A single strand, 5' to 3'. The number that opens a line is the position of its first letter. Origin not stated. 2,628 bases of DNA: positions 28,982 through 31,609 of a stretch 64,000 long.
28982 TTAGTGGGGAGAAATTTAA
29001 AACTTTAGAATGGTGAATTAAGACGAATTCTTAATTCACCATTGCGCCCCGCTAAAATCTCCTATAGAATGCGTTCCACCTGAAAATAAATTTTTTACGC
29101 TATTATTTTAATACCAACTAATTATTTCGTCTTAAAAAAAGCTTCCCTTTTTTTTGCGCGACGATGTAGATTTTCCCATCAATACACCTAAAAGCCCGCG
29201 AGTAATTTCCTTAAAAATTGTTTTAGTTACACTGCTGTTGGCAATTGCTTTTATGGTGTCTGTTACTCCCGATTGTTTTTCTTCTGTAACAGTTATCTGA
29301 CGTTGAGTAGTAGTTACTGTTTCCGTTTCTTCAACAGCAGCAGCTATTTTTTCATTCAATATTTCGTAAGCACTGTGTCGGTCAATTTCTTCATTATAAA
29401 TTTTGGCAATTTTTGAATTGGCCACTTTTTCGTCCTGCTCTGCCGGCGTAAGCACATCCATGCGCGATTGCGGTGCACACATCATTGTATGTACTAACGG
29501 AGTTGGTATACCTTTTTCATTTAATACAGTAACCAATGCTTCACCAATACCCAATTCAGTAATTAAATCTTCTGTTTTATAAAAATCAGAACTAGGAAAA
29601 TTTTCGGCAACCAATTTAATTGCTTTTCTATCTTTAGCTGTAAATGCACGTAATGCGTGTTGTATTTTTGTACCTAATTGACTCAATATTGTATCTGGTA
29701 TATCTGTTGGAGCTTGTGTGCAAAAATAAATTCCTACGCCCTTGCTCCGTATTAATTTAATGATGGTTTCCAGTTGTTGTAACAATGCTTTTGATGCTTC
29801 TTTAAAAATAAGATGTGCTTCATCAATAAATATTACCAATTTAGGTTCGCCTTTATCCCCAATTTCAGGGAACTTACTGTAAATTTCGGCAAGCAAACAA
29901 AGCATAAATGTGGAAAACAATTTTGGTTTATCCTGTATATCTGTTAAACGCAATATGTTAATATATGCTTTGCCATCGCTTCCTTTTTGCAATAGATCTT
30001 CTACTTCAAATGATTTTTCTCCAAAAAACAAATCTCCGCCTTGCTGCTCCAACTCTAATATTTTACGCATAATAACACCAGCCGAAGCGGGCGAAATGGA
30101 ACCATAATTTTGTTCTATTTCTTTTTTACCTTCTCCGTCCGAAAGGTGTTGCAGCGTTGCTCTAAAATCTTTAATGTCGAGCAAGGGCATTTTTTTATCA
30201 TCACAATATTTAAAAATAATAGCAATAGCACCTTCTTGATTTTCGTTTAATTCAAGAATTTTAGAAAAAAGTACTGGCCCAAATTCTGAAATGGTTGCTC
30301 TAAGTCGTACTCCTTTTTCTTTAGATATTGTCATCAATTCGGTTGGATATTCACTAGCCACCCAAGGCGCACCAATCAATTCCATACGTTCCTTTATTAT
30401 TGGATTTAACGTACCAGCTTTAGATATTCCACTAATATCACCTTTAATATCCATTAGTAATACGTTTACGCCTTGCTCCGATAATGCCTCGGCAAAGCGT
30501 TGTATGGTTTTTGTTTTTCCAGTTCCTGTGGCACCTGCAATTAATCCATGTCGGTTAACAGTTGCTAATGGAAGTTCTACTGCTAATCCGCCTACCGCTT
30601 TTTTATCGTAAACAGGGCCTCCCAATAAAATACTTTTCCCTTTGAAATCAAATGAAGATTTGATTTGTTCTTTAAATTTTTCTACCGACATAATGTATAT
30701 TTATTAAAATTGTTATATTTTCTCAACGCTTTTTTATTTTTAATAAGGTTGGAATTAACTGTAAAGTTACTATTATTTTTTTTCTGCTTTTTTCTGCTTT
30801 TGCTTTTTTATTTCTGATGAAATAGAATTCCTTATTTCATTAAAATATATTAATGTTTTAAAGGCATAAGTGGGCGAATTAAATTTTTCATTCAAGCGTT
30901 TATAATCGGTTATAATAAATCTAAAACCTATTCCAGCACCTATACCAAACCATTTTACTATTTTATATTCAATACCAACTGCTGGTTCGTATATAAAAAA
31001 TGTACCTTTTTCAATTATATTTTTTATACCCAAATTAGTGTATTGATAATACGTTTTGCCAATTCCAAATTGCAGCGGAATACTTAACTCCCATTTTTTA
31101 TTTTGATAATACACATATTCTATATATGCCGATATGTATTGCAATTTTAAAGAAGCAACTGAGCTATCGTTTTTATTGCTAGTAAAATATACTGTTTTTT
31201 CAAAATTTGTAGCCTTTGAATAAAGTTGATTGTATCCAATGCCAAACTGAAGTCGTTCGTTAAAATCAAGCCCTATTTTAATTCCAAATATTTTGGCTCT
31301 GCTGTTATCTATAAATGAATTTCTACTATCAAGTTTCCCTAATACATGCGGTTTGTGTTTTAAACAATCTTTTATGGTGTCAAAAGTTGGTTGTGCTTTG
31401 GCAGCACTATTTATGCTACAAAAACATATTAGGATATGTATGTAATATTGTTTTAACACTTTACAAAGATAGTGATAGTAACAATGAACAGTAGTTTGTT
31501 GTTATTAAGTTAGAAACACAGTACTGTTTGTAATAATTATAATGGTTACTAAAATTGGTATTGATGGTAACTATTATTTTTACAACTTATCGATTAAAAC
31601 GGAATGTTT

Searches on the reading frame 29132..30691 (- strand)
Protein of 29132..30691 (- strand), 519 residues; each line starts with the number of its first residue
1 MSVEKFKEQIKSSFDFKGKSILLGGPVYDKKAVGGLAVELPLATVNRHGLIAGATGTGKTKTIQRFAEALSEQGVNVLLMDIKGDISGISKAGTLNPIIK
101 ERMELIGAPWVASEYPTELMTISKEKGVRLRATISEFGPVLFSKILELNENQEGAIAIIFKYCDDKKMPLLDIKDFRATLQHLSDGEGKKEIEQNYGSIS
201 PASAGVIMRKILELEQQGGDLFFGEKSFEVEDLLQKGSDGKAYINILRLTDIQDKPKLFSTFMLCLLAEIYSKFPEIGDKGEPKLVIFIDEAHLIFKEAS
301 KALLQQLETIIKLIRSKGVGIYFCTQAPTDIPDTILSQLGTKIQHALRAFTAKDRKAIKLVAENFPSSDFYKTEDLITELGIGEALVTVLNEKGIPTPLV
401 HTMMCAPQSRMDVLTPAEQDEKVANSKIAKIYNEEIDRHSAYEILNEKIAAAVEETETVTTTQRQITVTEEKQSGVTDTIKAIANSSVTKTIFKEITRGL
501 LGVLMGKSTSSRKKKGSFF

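Call 69: search_protein_families(library=pfam, proteins=[window:29132-30691:-], max_evalue=0.00001)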
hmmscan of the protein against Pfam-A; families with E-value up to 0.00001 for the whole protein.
window:29132-30691:- (519 aa): 5 families
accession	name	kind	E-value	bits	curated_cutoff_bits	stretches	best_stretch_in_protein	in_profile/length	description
PF05872.18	HerA_C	-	3.5e-173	577.3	22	1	37-506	12-498/502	Helicase HerA-like C-terminal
PF01935.23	DUF87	-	9.3e-10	39.4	23.2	1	43-252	20-204/220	Helicase HerA, central domain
PF13401.12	AAA_22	-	9.5e-08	32.9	27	0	47-84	6-43/130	AAA domain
PF13191.12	AAA_16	-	1.7e-06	29.1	32.6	0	47-84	25-60/167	AAA ATPase domain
PF04851.21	ResIII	-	3.5e-06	27.5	22.5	0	44-78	21-57/164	Type III restriction enzyme, res subunit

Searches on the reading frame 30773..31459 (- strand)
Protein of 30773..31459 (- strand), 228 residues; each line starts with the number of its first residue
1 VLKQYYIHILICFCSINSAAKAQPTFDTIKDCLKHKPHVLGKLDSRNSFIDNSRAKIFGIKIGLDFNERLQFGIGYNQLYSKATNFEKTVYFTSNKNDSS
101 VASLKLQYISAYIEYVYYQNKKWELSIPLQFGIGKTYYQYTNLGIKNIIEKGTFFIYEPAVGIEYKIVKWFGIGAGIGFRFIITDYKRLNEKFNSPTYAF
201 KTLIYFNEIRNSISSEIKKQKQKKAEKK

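Call 69: search_protein_families(library=pfam, proteins=[window:30773-31459:-], max_evalue=0.00001)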
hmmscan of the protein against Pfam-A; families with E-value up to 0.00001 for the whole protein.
window:30773-31459:- (228 aa): 1 family
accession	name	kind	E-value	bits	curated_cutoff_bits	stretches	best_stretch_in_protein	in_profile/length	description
PF13505.12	OMP_b-brl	-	9.2e-06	26.4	28.7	0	55-187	43-156/175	Outer membrane protein beta-barrel domain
